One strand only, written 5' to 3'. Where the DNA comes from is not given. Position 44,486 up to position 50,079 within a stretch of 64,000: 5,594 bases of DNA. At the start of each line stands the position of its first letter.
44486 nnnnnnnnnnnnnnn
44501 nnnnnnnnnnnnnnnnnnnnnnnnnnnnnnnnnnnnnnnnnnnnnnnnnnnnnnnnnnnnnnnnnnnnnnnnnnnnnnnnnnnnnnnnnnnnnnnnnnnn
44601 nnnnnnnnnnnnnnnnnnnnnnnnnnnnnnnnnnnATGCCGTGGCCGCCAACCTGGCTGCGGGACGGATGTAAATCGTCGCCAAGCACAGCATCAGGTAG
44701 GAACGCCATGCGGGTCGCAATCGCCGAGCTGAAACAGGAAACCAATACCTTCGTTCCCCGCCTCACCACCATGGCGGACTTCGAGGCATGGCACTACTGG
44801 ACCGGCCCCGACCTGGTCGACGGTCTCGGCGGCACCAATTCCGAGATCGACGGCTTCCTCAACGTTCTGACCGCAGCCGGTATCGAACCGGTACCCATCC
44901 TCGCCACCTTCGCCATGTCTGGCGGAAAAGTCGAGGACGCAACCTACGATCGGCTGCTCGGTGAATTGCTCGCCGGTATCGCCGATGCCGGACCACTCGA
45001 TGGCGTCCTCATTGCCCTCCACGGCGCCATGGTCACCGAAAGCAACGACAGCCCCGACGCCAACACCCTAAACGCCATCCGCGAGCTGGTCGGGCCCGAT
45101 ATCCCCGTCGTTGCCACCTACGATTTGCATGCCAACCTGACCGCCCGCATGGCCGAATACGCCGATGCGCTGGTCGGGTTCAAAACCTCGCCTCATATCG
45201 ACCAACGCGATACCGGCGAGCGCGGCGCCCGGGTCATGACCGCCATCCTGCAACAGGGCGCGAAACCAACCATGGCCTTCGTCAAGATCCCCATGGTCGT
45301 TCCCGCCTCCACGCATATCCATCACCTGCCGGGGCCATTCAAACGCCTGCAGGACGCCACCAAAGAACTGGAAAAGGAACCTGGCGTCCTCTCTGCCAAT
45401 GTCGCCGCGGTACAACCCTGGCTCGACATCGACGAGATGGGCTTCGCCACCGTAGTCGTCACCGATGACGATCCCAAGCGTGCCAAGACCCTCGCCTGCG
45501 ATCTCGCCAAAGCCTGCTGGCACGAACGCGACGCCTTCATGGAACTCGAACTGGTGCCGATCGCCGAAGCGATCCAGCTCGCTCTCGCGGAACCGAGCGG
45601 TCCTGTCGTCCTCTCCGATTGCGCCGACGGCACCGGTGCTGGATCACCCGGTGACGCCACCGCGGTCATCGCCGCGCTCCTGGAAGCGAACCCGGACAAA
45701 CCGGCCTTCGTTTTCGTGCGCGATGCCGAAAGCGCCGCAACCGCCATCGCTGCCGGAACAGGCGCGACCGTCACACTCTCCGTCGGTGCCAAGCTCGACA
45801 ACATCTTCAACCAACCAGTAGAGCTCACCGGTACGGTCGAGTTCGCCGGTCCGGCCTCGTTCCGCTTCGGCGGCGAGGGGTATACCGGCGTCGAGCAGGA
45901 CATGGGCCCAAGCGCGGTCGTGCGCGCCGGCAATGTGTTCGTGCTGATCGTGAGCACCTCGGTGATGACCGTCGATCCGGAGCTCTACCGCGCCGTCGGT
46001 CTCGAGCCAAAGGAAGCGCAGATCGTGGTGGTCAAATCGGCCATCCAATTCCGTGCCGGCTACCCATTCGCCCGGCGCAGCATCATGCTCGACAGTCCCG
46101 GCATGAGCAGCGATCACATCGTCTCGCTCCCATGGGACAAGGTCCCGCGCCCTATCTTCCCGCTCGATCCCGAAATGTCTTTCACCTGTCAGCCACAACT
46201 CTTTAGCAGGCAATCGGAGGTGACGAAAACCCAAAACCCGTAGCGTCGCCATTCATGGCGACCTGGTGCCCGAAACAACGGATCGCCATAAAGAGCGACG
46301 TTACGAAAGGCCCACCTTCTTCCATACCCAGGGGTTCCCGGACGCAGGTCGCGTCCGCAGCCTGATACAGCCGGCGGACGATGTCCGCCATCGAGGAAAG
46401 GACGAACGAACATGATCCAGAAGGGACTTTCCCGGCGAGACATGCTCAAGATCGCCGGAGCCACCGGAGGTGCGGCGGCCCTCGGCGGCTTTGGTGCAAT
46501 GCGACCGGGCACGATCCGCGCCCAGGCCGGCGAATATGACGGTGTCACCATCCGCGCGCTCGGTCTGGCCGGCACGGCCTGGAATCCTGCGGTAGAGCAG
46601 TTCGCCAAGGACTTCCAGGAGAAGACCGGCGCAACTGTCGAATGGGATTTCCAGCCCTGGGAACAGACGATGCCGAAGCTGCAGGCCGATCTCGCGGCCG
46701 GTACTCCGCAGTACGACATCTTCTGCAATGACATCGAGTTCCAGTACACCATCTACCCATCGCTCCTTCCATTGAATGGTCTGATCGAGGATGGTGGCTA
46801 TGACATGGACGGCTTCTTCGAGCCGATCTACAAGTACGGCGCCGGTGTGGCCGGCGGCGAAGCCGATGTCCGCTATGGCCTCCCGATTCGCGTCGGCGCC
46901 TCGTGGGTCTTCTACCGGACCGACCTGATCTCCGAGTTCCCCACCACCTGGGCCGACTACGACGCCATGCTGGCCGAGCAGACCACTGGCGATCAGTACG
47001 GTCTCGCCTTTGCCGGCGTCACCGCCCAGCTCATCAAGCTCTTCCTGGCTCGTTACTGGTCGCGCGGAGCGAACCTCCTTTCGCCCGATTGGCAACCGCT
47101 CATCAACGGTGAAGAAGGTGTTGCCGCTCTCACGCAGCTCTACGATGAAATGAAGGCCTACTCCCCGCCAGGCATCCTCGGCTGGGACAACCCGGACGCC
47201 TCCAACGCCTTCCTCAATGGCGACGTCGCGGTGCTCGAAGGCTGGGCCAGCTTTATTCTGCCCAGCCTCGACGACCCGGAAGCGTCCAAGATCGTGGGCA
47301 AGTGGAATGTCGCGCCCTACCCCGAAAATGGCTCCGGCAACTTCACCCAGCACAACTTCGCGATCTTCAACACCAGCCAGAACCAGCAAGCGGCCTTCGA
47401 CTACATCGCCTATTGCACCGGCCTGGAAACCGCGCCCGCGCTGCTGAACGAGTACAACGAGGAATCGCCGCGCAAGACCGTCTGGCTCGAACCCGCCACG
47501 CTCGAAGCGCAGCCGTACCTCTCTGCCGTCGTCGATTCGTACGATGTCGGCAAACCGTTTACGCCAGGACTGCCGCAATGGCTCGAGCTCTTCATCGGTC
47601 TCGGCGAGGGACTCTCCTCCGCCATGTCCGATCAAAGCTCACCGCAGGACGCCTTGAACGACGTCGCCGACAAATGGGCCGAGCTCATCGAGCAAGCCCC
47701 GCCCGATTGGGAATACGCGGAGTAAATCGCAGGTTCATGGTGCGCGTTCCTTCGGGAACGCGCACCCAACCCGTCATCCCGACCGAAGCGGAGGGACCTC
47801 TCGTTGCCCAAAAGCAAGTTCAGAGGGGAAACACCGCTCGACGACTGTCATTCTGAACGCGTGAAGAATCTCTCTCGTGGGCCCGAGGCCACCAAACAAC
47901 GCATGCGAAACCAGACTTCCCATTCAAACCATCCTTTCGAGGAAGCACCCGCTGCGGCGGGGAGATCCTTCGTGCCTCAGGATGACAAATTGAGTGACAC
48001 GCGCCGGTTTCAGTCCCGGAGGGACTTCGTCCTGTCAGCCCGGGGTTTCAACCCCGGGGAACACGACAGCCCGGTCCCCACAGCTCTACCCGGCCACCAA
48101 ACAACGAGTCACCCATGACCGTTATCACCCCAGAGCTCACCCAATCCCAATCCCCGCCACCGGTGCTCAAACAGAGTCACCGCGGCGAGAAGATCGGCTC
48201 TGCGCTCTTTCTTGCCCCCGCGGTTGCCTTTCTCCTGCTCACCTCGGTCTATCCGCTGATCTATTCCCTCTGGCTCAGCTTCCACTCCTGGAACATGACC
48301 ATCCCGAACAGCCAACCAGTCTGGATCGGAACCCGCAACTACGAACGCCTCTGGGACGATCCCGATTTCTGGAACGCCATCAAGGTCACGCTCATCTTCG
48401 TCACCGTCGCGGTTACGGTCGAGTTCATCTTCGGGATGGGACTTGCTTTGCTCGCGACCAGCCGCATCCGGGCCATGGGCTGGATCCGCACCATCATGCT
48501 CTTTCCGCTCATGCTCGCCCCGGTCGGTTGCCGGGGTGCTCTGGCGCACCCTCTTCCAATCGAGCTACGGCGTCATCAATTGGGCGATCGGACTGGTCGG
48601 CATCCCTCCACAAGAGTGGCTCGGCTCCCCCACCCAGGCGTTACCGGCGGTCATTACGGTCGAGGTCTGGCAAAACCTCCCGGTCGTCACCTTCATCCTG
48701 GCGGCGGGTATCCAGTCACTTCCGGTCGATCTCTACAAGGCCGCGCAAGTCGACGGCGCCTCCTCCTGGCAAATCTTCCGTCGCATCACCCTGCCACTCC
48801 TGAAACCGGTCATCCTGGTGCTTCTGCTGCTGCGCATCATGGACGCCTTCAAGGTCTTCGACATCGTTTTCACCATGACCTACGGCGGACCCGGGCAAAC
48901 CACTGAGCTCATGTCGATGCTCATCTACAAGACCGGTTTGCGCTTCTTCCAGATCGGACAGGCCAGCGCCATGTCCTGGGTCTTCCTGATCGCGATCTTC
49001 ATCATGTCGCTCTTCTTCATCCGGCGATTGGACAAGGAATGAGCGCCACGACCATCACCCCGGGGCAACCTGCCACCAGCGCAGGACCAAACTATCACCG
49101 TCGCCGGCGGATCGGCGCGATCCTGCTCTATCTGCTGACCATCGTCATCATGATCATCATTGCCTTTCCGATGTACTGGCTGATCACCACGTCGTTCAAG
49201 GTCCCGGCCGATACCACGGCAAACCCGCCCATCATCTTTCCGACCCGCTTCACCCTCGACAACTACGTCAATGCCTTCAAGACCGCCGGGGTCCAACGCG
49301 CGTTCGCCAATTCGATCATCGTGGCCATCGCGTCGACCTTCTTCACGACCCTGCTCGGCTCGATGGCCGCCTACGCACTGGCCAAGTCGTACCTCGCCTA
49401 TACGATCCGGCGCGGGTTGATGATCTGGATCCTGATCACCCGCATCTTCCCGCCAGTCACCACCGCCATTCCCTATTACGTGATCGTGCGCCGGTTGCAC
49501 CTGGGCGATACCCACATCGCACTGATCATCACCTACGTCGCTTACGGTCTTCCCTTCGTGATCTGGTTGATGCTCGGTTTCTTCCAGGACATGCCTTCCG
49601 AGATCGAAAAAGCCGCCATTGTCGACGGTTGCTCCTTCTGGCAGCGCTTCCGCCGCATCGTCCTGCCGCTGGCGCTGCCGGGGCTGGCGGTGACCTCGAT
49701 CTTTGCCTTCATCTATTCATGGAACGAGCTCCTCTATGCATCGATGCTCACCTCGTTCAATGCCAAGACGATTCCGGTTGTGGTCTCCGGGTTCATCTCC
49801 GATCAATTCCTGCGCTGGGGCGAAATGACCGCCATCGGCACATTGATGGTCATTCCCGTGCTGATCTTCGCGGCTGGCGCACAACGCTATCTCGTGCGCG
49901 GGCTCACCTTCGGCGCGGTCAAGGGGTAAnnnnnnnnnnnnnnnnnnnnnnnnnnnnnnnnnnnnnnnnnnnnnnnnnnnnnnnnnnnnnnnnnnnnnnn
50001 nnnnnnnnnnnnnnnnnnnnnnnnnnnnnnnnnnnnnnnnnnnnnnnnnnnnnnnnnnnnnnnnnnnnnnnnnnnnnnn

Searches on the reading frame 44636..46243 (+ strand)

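Call 25: search_protein_families(library=ncbifam, proteins=[window:44636-46243:+], max_evalue=1)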
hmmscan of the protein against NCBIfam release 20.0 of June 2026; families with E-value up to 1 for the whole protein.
window:44636-46243:+ (535 aa): 1 family
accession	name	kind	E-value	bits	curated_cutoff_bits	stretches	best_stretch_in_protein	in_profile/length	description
NF041767.1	micro_ase_MlrC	exception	2.4e-52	178.1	999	1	11-512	16-506/511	microcystinase MlrC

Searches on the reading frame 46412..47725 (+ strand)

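Call 41: search_protein_families(library=pfam, proteins=[window:46412-47725:+], max_evalue=0.001)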
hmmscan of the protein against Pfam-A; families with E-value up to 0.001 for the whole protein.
window:46412-47725:+ (437 aa): 3 families
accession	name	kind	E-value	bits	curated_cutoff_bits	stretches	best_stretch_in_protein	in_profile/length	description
PF01547.30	SBP_bac_1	-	1.6e-26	94.5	26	1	60-337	9-302/307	Bacterial extracellular solute-binding protein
PF13416.11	SBP_bac_8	-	1.7e-24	87.5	27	1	63-356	1-264/279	Bacterial extracellular solute-binding protein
PF10518.14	TAT_signal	-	4.4e-05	23.6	22.7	1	6-25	2-21/21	TAT (twin-arginine translocation) pathway signal sequence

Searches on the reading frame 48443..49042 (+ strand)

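Call 41: search_protein_families(library=pfam, proteins=[window:48443-49042:+], max_evalue=0.001)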
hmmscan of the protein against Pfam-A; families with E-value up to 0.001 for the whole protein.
window:48443-49042:+ (199 aa): 1 family
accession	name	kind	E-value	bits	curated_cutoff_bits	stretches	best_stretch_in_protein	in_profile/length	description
PF00528.27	BPD_transp_1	-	1.2e-18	67.9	26.4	1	53-191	43-167/184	Binding-protein-dependent transport system inner membrane component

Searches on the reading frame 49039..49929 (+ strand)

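Call 41: search_protein_families(library=pfam, proteins=[window:49039-49929:+], max_evalue=0.001)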
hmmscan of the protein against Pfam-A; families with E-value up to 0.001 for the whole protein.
window:49039-49929:+ (296 aa): 1 family
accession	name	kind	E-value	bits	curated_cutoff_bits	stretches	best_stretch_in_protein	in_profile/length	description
PF00528.27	BPD_transp_1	-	6.5e-21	75.3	26.4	1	105-289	3-182/184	Binding-protein-dependent transport system inner membrane component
